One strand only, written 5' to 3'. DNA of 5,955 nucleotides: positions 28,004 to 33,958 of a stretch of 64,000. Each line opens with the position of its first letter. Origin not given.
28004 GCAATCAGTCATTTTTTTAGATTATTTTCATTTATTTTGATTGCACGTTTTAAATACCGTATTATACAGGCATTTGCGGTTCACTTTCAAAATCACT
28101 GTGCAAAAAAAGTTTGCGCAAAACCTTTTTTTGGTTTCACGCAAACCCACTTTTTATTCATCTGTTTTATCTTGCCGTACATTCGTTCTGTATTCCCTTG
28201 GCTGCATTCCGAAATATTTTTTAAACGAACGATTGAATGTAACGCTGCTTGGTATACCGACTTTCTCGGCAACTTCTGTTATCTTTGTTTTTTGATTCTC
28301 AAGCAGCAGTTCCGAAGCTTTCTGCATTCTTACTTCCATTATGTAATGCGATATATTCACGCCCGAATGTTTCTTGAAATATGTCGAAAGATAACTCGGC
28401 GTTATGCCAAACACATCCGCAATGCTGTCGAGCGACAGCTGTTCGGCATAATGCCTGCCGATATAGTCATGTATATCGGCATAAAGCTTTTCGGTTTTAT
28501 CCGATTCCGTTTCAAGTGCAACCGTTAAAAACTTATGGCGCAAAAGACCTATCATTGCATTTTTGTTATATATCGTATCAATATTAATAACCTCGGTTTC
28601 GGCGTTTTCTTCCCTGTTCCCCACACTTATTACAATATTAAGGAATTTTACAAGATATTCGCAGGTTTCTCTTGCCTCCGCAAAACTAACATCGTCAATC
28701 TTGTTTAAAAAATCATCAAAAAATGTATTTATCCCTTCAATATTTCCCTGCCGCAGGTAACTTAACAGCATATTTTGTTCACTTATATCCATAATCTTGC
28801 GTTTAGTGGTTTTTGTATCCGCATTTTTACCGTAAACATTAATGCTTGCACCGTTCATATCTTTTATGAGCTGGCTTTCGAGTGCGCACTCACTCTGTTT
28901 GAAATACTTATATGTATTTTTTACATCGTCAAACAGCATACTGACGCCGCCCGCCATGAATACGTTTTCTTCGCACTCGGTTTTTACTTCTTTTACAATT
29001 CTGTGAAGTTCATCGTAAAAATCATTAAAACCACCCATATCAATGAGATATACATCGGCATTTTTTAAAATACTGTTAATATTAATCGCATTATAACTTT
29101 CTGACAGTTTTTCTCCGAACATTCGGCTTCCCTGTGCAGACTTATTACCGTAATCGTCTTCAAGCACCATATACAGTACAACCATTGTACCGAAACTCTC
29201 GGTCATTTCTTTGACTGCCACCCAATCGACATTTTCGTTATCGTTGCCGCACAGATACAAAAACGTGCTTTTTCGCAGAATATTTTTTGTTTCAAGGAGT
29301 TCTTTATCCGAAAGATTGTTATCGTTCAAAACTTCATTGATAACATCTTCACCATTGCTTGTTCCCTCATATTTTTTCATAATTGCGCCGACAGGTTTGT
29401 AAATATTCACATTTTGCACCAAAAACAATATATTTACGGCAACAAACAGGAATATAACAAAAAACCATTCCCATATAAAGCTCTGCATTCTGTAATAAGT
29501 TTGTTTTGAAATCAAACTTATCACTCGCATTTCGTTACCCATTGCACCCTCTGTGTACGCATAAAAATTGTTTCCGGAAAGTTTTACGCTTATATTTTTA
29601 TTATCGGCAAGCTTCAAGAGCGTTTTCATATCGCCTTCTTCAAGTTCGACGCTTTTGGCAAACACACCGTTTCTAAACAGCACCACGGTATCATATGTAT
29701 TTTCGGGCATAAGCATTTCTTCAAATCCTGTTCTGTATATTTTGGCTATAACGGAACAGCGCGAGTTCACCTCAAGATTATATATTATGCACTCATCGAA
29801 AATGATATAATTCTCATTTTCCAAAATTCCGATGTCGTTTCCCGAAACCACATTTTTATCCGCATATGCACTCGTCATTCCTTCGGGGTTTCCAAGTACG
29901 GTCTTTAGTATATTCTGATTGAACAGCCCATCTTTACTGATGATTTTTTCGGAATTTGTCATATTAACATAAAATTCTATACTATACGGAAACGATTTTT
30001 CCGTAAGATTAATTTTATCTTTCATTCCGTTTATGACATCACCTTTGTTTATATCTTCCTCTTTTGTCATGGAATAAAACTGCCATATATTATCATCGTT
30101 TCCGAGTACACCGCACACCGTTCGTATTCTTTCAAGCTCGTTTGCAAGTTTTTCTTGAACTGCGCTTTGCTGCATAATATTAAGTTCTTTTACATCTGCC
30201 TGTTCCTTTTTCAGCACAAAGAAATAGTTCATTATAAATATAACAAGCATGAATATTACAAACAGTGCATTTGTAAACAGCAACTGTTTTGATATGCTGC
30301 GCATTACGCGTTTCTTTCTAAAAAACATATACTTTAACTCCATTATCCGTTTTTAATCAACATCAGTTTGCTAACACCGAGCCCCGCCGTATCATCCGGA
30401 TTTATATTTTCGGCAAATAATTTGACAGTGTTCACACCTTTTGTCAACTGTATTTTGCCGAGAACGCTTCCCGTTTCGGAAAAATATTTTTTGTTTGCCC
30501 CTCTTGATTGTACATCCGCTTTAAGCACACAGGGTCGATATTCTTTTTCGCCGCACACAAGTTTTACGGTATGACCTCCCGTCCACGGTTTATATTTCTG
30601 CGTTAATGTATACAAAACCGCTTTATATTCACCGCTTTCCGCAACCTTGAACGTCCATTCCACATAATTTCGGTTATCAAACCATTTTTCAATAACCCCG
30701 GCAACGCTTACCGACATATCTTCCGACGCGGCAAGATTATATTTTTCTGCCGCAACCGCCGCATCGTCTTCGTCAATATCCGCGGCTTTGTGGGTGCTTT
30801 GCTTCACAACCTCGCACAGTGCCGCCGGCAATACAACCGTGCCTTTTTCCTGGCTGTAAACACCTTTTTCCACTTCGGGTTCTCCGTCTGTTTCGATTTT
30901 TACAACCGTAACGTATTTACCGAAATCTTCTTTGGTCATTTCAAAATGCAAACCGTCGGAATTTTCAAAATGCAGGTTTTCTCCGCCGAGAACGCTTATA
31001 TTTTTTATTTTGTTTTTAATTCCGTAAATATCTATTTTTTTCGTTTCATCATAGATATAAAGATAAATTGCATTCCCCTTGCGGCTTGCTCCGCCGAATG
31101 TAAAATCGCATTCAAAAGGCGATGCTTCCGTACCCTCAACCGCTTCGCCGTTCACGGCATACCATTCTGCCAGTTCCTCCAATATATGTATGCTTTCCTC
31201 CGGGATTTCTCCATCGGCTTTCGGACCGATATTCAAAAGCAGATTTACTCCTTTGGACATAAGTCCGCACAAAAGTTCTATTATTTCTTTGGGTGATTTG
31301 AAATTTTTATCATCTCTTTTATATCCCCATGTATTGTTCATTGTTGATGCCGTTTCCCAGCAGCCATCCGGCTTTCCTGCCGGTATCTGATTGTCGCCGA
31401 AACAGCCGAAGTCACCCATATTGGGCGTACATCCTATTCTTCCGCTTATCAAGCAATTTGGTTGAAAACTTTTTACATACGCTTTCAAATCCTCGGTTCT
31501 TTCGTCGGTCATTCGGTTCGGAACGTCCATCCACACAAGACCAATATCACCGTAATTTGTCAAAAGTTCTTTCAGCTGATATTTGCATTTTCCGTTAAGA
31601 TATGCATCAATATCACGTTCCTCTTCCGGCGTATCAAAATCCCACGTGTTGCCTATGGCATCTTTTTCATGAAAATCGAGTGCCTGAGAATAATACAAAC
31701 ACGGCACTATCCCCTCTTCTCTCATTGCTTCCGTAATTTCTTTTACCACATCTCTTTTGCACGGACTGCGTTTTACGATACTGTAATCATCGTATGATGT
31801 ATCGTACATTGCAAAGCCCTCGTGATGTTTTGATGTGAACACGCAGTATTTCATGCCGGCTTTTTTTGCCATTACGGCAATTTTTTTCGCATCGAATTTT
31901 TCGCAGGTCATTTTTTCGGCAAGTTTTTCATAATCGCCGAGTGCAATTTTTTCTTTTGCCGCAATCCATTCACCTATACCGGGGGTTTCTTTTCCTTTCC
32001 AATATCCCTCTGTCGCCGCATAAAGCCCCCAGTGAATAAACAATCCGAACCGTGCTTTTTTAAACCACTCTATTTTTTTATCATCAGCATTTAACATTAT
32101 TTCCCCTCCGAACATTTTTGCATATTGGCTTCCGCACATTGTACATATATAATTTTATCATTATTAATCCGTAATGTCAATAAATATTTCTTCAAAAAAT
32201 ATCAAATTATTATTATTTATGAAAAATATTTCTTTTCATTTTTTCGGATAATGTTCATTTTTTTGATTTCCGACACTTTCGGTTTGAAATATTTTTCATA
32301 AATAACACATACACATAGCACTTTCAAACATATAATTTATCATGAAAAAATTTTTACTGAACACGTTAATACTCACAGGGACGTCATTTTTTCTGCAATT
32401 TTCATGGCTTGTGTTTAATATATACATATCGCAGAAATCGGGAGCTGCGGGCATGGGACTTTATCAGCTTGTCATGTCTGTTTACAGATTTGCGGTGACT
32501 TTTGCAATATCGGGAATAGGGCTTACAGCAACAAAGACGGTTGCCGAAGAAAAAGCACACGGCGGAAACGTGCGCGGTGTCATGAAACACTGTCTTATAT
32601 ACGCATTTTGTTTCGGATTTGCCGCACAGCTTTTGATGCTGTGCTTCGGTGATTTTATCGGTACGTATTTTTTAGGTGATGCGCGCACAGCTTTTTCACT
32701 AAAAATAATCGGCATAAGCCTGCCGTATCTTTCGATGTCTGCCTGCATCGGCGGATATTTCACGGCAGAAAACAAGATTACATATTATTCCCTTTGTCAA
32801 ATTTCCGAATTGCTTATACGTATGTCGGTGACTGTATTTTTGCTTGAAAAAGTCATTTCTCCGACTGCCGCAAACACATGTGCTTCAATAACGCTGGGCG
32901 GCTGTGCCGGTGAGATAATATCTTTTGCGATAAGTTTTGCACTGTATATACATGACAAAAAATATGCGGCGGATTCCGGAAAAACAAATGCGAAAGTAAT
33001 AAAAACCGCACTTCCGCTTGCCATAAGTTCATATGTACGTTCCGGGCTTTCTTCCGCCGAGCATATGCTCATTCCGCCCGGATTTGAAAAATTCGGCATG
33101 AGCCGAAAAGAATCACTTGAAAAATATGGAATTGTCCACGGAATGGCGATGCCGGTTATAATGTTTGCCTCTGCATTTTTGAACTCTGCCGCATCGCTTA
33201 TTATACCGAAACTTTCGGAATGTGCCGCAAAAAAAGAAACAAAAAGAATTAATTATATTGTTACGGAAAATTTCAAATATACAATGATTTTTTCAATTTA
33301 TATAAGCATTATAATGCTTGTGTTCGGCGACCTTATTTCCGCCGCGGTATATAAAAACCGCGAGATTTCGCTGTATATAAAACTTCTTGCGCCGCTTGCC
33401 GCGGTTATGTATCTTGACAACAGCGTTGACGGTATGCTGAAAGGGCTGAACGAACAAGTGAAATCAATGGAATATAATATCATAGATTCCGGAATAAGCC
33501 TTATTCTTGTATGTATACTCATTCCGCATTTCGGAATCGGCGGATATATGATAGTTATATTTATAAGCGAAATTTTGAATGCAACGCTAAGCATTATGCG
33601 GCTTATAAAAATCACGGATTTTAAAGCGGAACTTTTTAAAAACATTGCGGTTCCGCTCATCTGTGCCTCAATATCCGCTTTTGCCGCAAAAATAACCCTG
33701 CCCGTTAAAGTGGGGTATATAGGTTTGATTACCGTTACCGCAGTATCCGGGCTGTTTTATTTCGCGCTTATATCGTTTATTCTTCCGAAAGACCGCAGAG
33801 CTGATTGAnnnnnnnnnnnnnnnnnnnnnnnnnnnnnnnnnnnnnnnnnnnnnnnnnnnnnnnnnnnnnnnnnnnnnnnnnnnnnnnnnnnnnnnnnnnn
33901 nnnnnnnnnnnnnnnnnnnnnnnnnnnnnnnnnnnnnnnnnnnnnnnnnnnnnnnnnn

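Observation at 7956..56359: Two collinear paralogous minus-strand loci share a non-canonical blueprint for SLH-anchored polysaccharide-lyase utilisation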

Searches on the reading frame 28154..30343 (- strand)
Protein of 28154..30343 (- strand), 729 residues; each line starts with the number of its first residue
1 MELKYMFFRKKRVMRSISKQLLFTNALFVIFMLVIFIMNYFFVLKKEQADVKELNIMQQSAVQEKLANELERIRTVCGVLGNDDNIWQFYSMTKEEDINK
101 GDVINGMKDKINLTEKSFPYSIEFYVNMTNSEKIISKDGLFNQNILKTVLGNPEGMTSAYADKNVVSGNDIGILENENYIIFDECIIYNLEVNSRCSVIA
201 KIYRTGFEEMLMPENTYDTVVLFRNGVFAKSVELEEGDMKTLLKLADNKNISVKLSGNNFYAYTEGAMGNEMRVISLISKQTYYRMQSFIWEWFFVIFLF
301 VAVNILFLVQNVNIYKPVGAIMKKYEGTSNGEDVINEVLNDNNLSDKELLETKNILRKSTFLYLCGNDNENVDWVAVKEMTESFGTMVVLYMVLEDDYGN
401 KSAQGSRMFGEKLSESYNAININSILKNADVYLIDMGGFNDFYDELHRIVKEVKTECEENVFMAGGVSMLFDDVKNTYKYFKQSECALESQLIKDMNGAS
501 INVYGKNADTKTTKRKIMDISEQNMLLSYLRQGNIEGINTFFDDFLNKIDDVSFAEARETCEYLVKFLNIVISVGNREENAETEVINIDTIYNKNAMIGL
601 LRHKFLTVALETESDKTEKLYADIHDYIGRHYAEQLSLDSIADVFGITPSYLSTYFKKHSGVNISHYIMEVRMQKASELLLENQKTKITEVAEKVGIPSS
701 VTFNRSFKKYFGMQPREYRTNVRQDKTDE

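Call 4: search_protein_families(library=pfam, proteins=[window:28154-30343:-], max_evalue=0.01)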
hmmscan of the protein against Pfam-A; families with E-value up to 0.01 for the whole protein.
window:28154-30343:- (729 aa): 2 families
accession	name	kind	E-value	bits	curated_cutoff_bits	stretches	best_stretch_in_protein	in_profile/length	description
PF12833.13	HTH_18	-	1.8e-20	73.4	33.6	1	641-720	1-79/80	Helix-turn-helix domain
PF00165.29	HTH_AraC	-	3.7e-12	46.5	26.6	1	682-720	2-42/42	Bacterial regulatory helix-turn-helix proteins, AraC family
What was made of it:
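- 28154..30343 (-): Locus A regulator, 729 aa: two transmembrane spans flanking an outside region of about 250 aa, then a C-terminal AraC HTH. HTH_18 at residues 641-720 (call 4).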

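Call 35: search_protein_families(library=ncbifam, proteins=[window:28154-30343:-], max_evalue=0.01)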
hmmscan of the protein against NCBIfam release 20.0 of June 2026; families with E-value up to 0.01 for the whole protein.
window:28154-30343:- (729 aa): 32 families (the best 25 are shown)
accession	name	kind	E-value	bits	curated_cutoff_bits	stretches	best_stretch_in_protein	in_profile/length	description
NF047455.1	TF_Staph_AryK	equivalog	3.4e-22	78.5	850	1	604-727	140-264/759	transcriptional regulator AryK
NF007860.0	PRK10572.1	equivalog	1.5e-16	60.1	208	1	613-725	177-288/292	arabinose operon transcriptional regulator AraC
NF047788.1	TransRegPocR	equivalog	1.3e-15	57.5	500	1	615-725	186-294/296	transcriptional regulator PocR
NF033869.1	viru_reg_Rsp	equivalog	1.1e-14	53.8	400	1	565-724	98-251/701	AraC family transcriptional regulator Rsp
TIGR04094.1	adjacent_YSIRK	equivalog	2.4e-14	53.1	200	1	616-719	282-383/383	YSIRK-targeted surface antigen transcriptional regulator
NF049932.1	TranspRegBtr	equivalog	8.3e-14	51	900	1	610-724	155-268/531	bacillibactin transport transcriptional regulator Btr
NF007693.0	PRK10371.1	equivalog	2.9e-13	49.7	253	1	618-727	197-305/309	transcriptional regulator MelR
NF007243.0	PRK09685.1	equivalog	3.9e-13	49.5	199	1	594-722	175-302/303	transcriptional regulator FeaR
NF010028.0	PRK13503.1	equivalog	9.4e-13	48.2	288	1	599-722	155-273/278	HTH-type transcriptional activator RhaS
NF006902.0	PRK09393.1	equivalog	3.9e-12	46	425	1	615-725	216-325/327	transcriptional regulator FtrA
TIGR02297.1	HpaA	equivalog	2.1e-10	40.4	274.65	1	553-720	123-286/287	4-hydroxyphenylacetate catabolism regulatory protein HpaA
NF008564.0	PRK11511.1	equivalog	3.1e-10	40.3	202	1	623-721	13-110/127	MDR efflux pump AcrAB transcriptional activator MarA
NF012144.2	ramA_TF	equivalog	3.5e-10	40.3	180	1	622-721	8-106/108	RamA family antibiotic efflux transcriptional regulator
NF052534.1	RzbtTranRegRhrA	equivalog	3.6e-10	39.6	500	1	621-720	209-309/312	rhizobactin biosynthesis transcriptional regulator RhrA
NF012198.0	MarA_TF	equivalog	6.7e-10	39.2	250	1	623-722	13-112/124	MDR efflux pump AcrAB transcriptional activator MarA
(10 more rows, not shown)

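Call 94: search_protein_families(library=pfam, proteins=[window:28454-30343:-], max_evalue=5)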
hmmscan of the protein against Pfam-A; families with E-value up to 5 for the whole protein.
window:28454-30343:- (630 aa): 3 families
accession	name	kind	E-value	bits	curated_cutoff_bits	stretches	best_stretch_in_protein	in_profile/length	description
PF21008.3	AIF-1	-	0.067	13.9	50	1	332-386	18-72/140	Allograft inflammatory factor 1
PF02699.20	YajC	-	0.099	13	28.2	1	29-60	3-34/78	Preprotein translocase subunit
PF06024.17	Orf78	-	0.62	10.8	29.4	1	16-51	59-94/101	Orf78 (ac78)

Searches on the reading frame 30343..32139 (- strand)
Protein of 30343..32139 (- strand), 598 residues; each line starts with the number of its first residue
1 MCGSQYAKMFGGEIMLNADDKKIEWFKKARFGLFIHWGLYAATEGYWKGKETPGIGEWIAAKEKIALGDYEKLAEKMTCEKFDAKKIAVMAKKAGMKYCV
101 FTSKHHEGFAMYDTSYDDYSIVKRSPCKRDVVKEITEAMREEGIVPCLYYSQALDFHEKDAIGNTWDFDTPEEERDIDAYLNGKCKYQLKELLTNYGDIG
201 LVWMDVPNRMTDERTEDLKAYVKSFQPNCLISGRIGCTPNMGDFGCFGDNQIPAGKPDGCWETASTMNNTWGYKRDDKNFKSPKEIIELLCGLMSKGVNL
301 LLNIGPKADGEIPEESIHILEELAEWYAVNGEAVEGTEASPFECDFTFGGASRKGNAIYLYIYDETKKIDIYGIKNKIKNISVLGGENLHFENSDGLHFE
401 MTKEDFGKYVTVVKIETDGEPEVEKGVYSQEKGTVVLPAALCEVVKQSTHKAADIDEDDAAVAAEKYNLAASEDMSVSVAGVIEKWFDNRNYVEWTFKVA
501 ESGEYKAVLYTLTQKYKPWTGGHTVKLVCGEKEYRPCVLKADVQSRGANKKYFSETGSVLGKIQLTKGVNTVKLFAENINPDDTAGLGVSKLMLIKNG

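Call 4: search_protein_families(library=pfam, proteins=[window:30343-32139:-], max_evalue=0.01)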
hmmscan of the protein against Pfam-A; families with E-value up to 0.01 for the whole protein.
window:30343-32139:- (598 aa): 2 families
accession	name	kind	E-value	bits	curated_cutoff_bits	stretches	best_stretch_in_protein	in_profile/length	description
PF01120.23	Alpha_L_fucos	-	8.4e-79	265.9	25.2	1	21-332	25-345/345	Alpha-L-fucosidase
PF14871.12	GHL6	-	0.00017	22.3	35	1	83-144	1-58/132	Hypothetical glycosyl hydrolase 6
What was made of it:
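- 30343..32139 (-): GH29 alpha-L-fucosidase, 598 aa, no signal peptide. First gene of locus A; its end overlaps the regulator's start codon. Pfam Alpha_L_fucos, E 8e-79 (call 4).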

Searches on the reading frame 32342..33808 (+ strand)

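Call 4: search_protein_families(library=pfam, proteins=[window:32342-33808:+], max_evalue=0.01)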
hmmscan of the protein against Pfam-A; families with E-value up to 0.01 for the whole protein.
window:32342-33808:+ (488 aa): 3 families
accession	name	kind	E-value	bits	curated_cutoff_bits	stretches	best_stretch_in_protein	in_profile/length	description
PF01943.22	Polysacc_synt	-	3.8e-16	59.8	28.2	2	7-232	4-220/274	Polysaccharide biosynthesis protein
PF03023.19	MurJ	-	3e-06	26.6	27.4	1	90-339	69-309/451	Lipid II flippase MurJ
PF01554.23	MatE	-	2e-05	24.8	24.9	1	266-389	31-158/161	MatE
